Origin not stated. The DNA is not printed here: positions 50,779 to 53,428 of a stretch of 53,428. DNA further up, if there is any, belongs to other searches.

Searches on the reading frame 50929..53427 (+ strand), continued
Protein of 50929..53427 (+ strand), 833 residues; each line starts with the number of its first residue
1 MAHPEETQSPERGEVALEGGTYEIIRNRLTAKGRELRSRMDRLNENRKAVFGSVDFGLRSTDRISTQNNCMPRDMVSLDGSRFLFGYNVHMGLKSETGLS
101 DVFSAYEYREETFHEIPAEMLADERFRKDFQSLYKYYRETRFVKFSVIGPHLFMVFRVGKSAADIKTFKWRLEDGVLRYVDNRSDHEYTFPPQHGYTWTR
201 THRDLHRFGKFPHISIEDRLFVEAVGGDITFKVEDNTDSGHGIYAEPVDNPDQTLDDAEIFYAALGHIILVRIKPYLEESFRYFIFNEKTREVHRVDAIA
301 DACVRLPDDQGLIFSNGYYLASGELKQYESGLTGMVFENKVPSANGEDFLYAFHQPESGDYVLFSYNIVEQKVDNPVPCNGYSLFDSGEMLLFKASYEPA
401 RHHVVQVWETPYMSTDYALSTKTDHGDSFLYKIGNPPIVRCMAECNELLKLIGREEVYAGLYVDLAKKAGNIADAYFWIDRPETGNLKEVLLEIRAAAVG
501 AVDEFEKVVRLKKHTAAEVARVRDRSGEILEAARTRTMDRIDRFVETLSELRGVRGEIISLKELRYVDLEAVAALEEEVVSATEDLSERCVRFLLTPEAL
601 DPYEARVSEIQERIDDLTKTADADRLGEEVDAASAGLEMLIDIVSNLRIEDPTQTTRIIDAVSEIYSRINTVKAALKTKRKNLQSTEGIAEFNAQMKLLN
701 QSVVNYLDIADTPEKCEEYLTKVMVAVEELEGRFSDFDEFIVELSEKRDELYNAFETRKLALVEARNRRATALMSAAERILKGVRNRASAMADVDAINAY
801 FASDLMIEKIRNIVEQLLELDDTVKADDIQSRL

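Call 11: find_related_loci(query=A1, collection=genome_contigs, flank=10000)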
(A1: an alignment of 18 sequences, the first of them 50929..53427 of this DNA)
Query A1 (833 aa) in genome_contigs; peptide patterns used: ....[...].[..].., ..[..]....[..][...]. (x = any residue, [..] = any of these).
600 stretches matched a pattern (row limit reached: there are more); 568 encode a relative of the query (tblastn E <= 1e-3); the best 80 are kept; 80 distinct loci.
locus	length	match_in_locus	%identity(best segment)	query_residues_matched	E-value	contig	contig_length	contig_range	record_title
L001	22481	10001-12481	65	4-833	0e+0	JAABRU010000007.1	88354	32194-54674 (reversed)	MAG: Desulfobacteraceae bacterium isolate S08.Bin136 Scaffold_39, whole genome shotgun sequence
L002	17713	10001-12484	64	4-833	0e+0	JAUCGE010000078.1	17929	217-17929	Desulfobacterales bacterium HSG16 NODE_113_length_17929, whole genome shotgun sequence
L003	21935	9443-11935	64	1-833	0e+0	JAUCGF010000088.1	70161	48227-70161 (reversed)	Desulfococcaceae bacterium HSG9 NODE_20_length_70161, whole genome shotgun sequence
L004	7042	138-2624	63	2-833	0e+0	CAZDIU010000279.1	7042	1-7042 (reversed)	MAG TPA_asm: uncultured Desulfobacterales bacterium isolate binchicken_co168_310 genome assembly, contig: NODE_16516_len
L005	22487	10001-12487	59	1-833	0e+0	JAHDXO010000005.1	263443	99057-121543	MAG: Pirellulaceae bacterium isolate PLA7 NODE_117_length_263443_cov_10.277165, whole genome shotgun sequence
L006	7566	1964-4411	59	14-833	0e+0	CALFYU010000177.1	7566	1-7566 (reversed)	MAG TPA_asm: uncultured Planctomycetaceae bacterium isolate SRR7515931_bin.100_CONCOCT_v1.1_MAG genome assembly, contig:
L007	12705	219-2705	58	1-833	0e+0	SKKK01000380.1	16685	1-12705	MAG: Planctomycetaceae bacterium isolate CSSed162cmA_153 CSSed16-2cmA-8530, whole genome shotgun sequence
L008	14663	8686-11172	57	5-833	0e+0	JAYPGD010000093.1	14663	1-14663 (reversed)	MAG: Verrucomicrobiales bacterium isolate 139578_S179_metabat_bins_sspec.tsv.164_sub NODE_4361_length_14663_cov_4.391566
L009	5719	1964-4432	58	5-833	0e+0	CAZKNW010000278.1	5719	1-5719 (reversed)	MAG TPA_asm: uncultured Verrucomicrobiota bacterium isolate SRP134809_co1_238 genome assembly, contig: NODE_28486_length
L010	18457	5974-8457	56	4-833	0e+0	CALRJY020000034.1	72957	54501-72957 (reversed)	MAG: Chitinophaga pinensis isolate JJ-GEL11-19-2-m1-bin235 genome assembly, contig: JJ-R1525-126-C85, whole genome shotg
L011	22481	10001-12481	57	6-833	0e+0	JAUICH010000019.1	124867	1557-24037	MAG: Verrucomicrobiia bacterium isolate 7_bin.19 NODE_304_length_124867_cov_2.008923, whole genome shotgun sequence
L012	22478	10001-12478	56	1-833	0e+0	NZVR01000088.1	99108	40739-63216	MAG: Blastopirellula sp. isolate NAT61 40924, whole genome shotgun sequence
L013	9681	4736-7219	58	3-833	0e+0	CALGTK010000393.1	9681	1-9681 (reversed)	MAG TPA_asm: uncultured Planctomyces sp. isolate ERR2206752_bin.18_CONCOCT_v1.1_MAG genome assembly, contig: ERZ887832.2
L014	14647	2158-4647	56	1-833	0e+0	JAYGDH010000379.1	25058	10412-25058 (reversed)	MAG: Pirellulaceae bacterium isolate OC3_3000m_MAG_123 OC3_3000m_contig_29295, whole genome shotgun sequence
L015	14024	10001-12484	57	5-833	0e+0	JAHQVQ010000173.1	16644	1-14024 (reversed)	MAG: Flammeovirgaceae bacterium isolate MAG.050 Bin050-P30841, whole genome shotgun sequence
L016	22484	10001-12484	57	1-833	0e+0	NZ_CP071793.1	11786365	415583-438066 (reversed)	Sulfidibacter corallicola strain M133 chromosome, complete genome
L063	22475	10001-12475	52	5-833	0e+0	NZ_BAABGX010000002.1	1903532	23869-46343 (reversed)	Nibribacter koreensis strain JCM 17917 sequence2, whole genome shotgun sequence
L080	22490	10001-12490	53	1-833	0e+0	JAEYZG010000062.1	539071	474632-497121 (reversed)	MAG: Bacteroidetes bacterium isolate OH_CBlB_80 k127_302336, whole genome shotgun sequence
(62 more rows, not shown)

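Call 14: search_protein_families(library=pfam, proteins=[L003:9443-15001:+, L005:10001-15319:+, L016:9851-15478:+, L080:10001-14908:+], max_evalue=0.01)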
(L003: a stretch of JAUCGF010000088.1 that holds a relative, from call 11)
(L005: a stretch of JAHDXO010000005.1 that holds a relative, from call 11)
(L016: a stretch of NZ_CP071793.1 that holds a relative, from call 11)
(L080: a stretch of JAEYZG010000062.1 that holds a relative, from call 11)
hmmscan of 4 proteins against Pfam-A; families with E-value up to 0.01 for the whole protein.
L003:9443-15001:+ (1852 aa): 10 families
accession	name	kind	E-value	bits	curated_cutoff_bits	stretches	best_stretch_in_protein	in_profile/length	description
PF12458.13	DUF3686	-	3e-185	616.4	25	1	35-475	1-448/448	ATPase involved in DNA repair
PF25472.1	DUF7902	-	1.7e-27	95.9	26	1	596-680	1-85/85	Domain of unknown function (DUF7902)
PF00004.35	AAA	-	8.4e-07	29.9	21.2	1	1297-1417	1-109/131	ATPase family associated with various cellular activities (AAA)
PF07728.20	AAA_5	-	1.9e-05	25.1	22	1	1297-1422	2-127/139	AAA domain (dynein-related subfamily)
PF13414.12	TPR_11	-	7.2e-05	22.8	26.8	0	1772-1790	18-36/42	TPR repeat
PF05496.18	RuvB_N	-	9.2e-05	22.7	27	1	1284-1333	23-72/159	Holliday junction DNA helicase RuvB P-loop domain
PF13401.12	AAA_22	-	0.00083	20.1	27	1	1294-1388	5-110/130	AAA domain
PF00515.34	TPR_1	-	0.0014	18.8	27.8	1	1784-1815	3-34/34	Tetratricopeptide repeat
PF13371.12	TPR_9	-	0.0039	17.6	35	0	1758-1817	5-64/73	Tetratricopeptide repeat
PF07719.23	TPR_2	-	0.0079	16.7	27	0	1784-1815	3-34/34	Tetratricopeptide repeat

L005:10001-15319:+ (1772 aa): 6 families
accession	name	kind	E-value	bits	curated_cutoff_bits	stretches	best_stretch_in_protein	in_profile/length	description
PF12458.13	DUF3686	-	9.7e-189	627.9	25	1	35-473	1-448/448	ATPase involved in DNA repair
PF25472.1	DUF7902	-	5e-27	94.4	26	1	595-678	2-85/85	Domain of unknown function (DUF7902)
PF13401.12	AAA_22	-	2.6e-06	28.2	27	1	1279-1373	5-110/130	AAA domain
PF00004.35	AAA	-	3.2e-06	28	21.2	1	1282-1361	1-71/131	ATPase family associated with various cellular activities (AAA)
PF05496.18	RuvB_N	-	3.2e-05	24.2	27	1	1266-1317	20-71/159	Holliday junction DNA helicase RuvB P-loop domain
PF07728.20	AAA_5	-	0.00024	21.5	22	1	1282-1405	2-125/139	AAA domain (dynein-related subfamily)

L016:9851-15478:+ (1875 aa): 6 families
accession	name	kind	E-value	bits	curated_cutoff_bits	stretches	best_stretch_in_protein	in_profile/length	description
PF12458.13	DUF3686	-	9.7e-191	634.5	25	1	83-522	1-448/448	ATPase involved in DNA repair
PF25472.1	DUF7902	-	9.8e-29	99.8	26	1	643-726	1-84/85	Domain of unknown function (DUF7902)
PF00004.35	AAA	-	4.6e-06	27.5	21.2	1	1325-1404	1-71/131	ATPase family associated with various cellular activities (AAA)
PF05496.18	RuvB_N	-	1.1e-05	25.6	27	1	1314-1360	25-71/159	Holliday junction DNA helicase RuvB P-loop domain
PF07728.20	AAA_5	-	0.00019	21.9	22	1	1325-1448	2-125/139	AAA domain (dynein-related subfamily)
PF13401.12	AAA_22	-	0.00076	20.2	27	1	1322-1415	5-109/130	AAA domain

L080:10001-14908:+ (1635 aa): 6 families
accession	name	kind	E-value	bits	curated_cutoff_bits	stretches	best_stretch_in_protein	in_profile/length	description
PF12458.13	DUF3686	-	4.6e-183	609.2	25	1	35-474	1-448/448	ATPase involved in DNA repair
PF25472.1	DUF7902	-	4.5e-26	91.3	26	1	595-677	1-83/85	Domain of unknown function (DUF7902)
PF00004.35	AAA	-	1.4e-07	32.5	21.2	1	1273-1393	1-109/131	ATPase family associated with various cellular activities (AAA)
PF13401.12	AAA_22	-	1e-05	26.3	27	1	1269-1364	4-110/130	AAA domain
PF05496.18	RuvB_N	-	1.2e-05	25.6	27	1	1258-1309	21-72/159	Holliday junction DNA helicase RuvB P-loop domain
PF07728.20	AAA_5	-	1.5e-05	25.5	22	1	1273-1397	2-126/139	AAA domain (dynein-related subfamily)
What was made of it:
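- They carry PF00004/AAA_5 hits (call 14).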

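Call 15: search_solved_structures(query=L003:9443-15001:+, max_evalue=0.01)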
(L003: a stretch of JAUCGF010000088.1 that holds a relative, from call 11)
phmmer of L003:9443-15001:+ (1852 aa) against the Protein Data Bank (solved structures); distinct sequences matched with E-value up to 0.01: 90 (the best 60 are shown).
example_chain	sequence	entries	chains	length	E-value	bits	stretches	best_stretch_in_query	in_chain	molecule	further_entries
9m4n_A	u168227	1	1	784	1.1e-05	26.2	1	1197-1337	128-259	Cell division control protein 48 homolog A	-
9ox9_A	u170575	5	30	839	1.2e-05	26.1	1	1197-1336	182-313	vesicle-fusing ATPase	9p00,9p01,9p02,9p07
9m3v_A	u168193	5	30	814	1.2e-05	26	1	1197-1337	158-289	Cell division control protein 48 homolog A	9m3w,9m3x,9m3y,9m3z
9y0b_A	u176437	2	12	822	1.3e-05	26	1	1197-1336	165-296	Transitional endoplasmic reticulum ATPase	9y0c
6oaa_B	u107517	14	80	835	1.4e-05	25.8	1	1196-1337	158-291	Cell division control protein 48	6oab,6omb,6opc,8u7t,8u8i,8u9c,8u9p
6oa9_A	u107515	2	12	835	1.4e-05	25.8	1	1196-1337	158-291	Cell division control protein 48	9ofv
8dar_A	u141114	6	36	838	1.4e-05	25.8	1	1196-1337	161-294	Cell division control protein 48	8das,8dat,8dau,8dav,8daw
7lmy_A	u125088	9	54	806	2e-05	25.4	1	1265-1336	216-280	Transitional endoplasmic reticulum ATPase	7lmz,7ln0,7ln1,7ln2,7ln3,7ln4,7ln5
7rlb_A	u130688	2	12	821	2.1e-05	25.3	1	1265-1336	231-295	Transitional endoplasmic reticulum ATPase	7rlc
6chs_H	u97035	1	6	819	2.4e-05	25.1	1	1267-1363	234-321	Putative cell division control protein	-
5vc7_A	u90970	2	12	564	3.2e-05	24.7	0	1271-1336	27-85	VCP-like ATPase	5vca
7wub_C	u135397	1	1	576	3.7e-05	24.5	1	1269-1337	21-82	Transitional endoplasmic reticulum ATPase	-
7wub_D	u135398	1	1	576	3.7e-05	24.5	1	1269-1337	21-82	Transitional endoplasmic reticulum ATPase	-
7rlj_A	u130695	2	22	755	3.9e-05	24.4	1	1267-1336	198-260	Transitional endoplasmic reticulum ATPase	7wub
8yka_A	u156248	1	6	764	4e-05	24.3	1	1267-1336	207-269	Transitional endoplasmic reticulum ATPase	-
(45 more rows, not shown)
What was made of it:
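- Tried and rejected: A classical Cdc48-like reading was suggested by the first PDB phmmer hits (call 15).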

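Call 16: search_protein_families(library=padloc, proteins=[L003:9443-15001:+], max_evalue=0.01)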
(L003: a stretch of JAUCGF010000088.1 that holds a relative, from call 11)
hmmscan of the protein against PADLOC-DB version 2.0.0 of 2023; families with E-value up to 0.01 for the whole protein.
L003:9443-15001:+ (1852 aa): 0 families

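Call 51: predict_structure(alignment_id=A4)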
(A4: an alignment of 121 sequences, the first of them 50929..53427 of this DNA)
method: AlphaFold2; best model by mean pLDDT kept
length: 833 residues; sequences in the alignment: 121
mean_pLDDT: 90.7   pTM: 0.71
mean pLDDT of the five models: 90.7, 90.1, 89.5, 88.1, 83.9
residues with pLDDT >= 90: 575; 70-90: 232; 50-70: 9; < 50: 17
segments of 3 or more residues with pLDDT < 50: 1-17
pLDDT, mean of each block of 10 residues (from residue 1): 39 47 89 98 95 92 95 95 95 82 96 95 97 94 96 96 95 95 93 93 96 97 95 91 95 95 97 97 96 96 95 96 92 92 93 94 96 95 96 94 97 88 78 95 96 77 94 97 96 96 88 93 95 92 91 93 93 95 92 91 92 89 88 87 81 86 90 87 78 85 88 91 90 85 89 91 87 89 88 84 87 91 90 89
secondary structure, 60 per line:
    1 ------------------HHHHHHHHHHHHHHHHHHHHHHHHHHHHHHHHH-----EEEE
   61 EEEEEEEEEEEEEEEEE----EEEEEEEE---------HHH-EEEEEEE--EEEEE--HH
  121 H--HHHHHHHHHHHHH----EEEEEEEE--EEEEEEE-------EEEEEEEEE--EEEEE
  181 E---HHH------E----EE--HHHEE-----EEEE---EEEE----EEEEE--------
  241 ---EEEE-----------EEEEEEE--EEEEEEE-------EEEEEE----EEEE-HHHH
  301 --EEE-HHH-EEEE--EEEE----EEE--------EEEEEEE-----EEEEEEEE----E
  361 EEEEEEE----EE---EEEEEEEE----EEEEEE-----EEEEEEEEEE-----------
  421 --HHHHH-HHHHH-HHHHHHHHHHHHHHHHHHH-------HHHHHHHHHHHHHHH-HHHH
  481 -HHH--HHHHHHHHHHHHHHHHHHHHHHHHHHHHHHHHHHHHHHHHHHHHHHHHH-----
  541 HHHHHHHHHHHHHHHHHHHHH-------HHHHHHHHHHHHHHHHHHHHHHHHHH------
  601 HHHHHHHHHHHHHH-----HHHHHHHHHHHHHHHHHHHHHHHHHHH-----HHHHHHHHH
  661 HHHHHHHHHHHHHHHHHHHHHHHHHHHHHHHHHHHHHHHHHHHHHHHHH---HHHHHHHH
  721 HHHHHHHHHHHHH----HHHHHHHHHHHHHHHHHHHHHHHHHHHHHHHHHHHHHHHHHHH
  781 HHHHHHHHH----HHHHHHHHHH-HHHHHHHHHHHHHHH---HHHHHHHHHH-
elements in order (helices of 4 or more, strands of 3 or more residues): H19-51 E57-77 E82-89 E103-109 E112-116 H124-136 E141-148 E151-157 E165-173 E176-181 E213-216 E220-223 E228-232 E244-247 E259-265 E268-274 E282-287 E292-295 H297-300 E303-305 E311-314 E317-320 E325-327 E336-342 E348-355 E360-367 E377-384 E389-394 E400-409 H423-427 H429-433 H435-453 H461-475 H477-480 H487-535 H541-561 H569-594 H601-614 H620-646 H652-709 H713-733 H738-789 H794-803 H805-819 H823-832
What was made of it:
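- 50983..51081 (+): N-terminal long helix (residues 19-51) that precedes the propeller. AF2 model, pLDDT about 90-98 (call 51).
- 51097..52155 (+): Beta-propeller (residues 57-409, about 27-28 strands, roughly seven blades). It forms the core of Pfam DUF3686, which matches residues 35-477. AF2 secondary structure is in call 51.
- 52195..53427 (+): Helical arm (residues 423-833) of long antiparallel helices. It continues beyond the window to about residue 1200 in homologues. AF2 model (call 51).
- Checked: The AF2 model (pLDDT 90.7) confirms the described split: beta-rich over residues 57-409 and all-helical over residues 423-833 (call 51).
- The AF2 model has pLDDT 90.7 and shows the propeller plus helical arm (call 51).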

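Call 54: search_solved_structures(query=A5, max_evalue=0.01, show_alignments=2)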
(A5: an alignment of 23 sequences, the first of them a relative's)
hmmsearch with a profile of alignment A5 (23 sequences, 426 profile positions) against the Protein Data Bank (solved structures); distinct sequences matched with E-value up to 0.01: 88 (the best 60 are shown).
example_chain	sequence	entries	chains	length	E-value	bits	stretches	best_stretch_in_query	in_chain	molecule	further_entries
7wub_C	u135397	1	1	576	7.8e-06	27.9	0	83-122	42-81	Transitional endoplasmic reticulum ATPase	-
7wub_D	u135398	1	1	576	7.9e-06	27.9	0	83-122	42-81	Transitional endoplasmic reticulum ATPase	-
6mck_A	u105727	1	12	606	9e-06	27.7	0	83-122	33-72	Transitional endoplasmic reticulum ATPase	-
7rlj_A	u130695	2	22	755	1.4e-05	27.1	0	83-122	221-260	Transitional endoplasmic reticulum ATPase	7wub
8yka_A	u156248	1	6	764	1.4e-05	27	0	83-122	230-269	Transitional endoplasmic reticulum ATPase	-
7lmy_A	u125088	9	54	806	1.5e-05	27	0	83-122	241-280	Transitional endoplasmic reticulum ATPase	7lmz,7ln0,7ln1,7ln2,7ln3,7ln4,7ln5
5c18_A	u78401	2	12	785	1.6e-05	26.9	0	83-122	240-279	Transitional endoplasmic reticulum ATPase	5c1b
7y4w_A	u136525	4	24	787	1.6e-05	26.9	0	83-122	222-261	Transitional endoplasmic reticulum ATPase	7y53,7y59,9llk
7rlb_A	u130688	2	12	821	1.6e-05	26.9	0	83-122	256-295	Transitional endoplasmic reticulum ATPase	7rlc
5c19_A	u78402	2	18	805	1.7e-05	26.8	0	83-122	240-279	Transitional endoplasmic reticulum ATPase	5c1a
7rlh_A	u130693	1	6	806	1.7e-05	26.8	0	83-122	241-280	Transitional endoplasmic reticulum ATPase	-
10qq_A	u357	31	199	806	1.7e-05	26.8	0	83-122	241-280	Transitional endoplasmic reticulum ATPase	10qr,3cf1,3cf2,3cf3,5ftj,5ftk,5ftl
7l5w_A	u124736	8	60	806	1.7e-05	26.8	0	83-122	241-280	Transitional endoplasmic reticulum ATPase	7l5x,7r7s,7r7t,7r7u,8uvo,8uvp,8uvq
7rlf_A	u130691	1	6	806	1.7e-05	26.8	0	83-122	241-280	Transitional endoplasmic reticulum ATPase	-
9yrc_A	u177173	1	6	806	1.7e-05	26.8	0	83-122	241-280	Transitional endoplasmic reticulum ATPase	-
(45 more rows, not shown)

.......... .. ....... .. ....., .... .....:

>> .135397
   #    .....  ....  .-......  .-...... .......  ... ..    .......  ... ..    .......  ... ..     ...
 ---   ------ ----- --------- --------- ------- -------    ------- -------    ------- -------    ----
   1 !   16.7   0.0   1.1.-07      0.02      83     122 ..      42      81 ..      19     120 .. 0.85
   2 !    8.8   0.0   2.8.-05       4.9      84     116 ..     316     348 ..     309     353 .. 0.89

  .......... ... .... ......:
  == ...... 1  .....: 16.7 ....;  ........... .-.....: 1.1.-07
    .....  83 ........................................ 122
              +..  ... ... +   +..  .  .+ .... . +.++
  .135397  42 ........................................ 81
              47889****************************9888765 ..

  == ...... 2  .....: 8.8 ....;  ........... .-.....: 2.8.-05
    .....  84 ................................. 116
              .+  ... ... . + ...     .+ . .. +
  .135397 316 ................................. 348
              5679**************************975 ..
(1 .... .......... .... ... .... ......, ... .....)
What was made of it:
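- Closest known: MoxR-class AAA+ ATPases CbbQ. Different: Sequence similarity is limited to the P-loop region (call 54).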

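Call 55: fold_search(model_id=the predicted structure, library=pdb)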
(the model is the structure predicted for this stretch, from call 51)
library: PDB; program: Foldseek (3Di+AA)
matches with E <= 10: 648; with E <= 0.001: 54
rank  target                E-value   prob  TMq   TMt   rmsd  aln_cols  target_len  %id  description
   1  8j07_i8               1.8e-06  0.97  0.11  0.08  49.3      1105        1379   10  96nm repeat of human respiratory doublet microtubule and associated axonemal complexes (released 2023-07-26)
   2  8pu0_A                3.7e-06  1.00  0.17  0.13  15.5       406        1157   10  Cryo-EM structure of human Elp123 in complex with tRNA, desulpho-CoA, 5'-deoxyadenosine and methionine (released 2024-04-17)
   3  8j07_m2               3.9e-06  1.00  0.19  0.27  27.4       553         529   10  96nm repeat of human respiratory doublet microtubule and associated axonemal complexes (released 2023-07-26)
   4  8bbg_B                4.0e-06  0.99  0.14  0.09  33.9       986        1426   12  Structure of the IFT-A complex; anterograde IFT-A train model (released 2022-12-21)
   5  7sse_A                5.3e-06  1.00  0.18  0.42  14.5       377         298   11  Crystal structure of the WDR domain of human DCAF1 in complex with CYCA-117-70 (released 2021-12-15)
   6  9d5n_CH               1.6e-05  1.00  0.16  0.21  16.3       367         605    8  48-nm doublet microtubule from Trichomonas vaginalis strain G3 (released 2025-05-14)
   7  12dl_HA               3.2e-05  1.00  0.17  0.33  15.6       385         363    8  Native structure of the cytoplasmic lattice (CPL) asymmetric unit from mouse MII eggs (released 2026-04-08)
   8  9n73_LI               4.7e-05  0.97  0.13  0.16  33.7       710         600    8  SSU processome maturation and disassembly, State G (released 2025-10-29)
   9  8f5p_B                4.9e-05  0.80  0.10  0.09  31.7      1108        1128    9  Structure of Leishmania tarentolae IFT-A (state 2) (released 2022-12-21)
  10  8glv_DA               5.6e-05  0.99  0.15  0.04  38.2       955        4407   11  96-nm repeat unit of doublet microtubules from Chlamydomonas reinhardtii flagella (released 2023-05-31)
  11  8q9t_C                6.7e-05  1.00  0.14  0.26  16.9       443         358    8  CryoEM structure of a S. Cerevisiae Ski238 complex bound to RNA (released 2023-11-29)
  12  8hmc_B                8.0e-05  0.98  0.14  0.11  34.5       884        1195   10  base module state 1 of Tetrahymena IFT-A (released 2023-06-14)
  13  7k58_C                8.0e-05  0.85  0.10  0.03  48.3      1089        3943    8  Structure of outer-arm dyneins bound to microtubule with microtubule binding state 1(MTBS-1) (released 2021-09-29)
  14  5l8s_A                9.5e-05  1.00  0.16  0.20  17.2       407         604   10  The crystal structure of a cold-adapted acylaminoacyl peptidase reveals a novel quaternary architecture based on the a (released 2016-11-16)
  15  8bpn_A                9.5e-05  1.00  0.14  0.21  17.2       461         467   11  The structure of thiocyanate dehydrogenase mutant form with Phe 436 replaced by Gln from Thioalkalivibrio paradoxus (released 2023-01-18)
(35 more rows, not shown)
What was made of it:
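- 51097..52155 (+): Foldseek PDB hits are generic propellers (DCAF1 WD40, IFT-A, clathrin) at E about 1e-6 (call 55).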
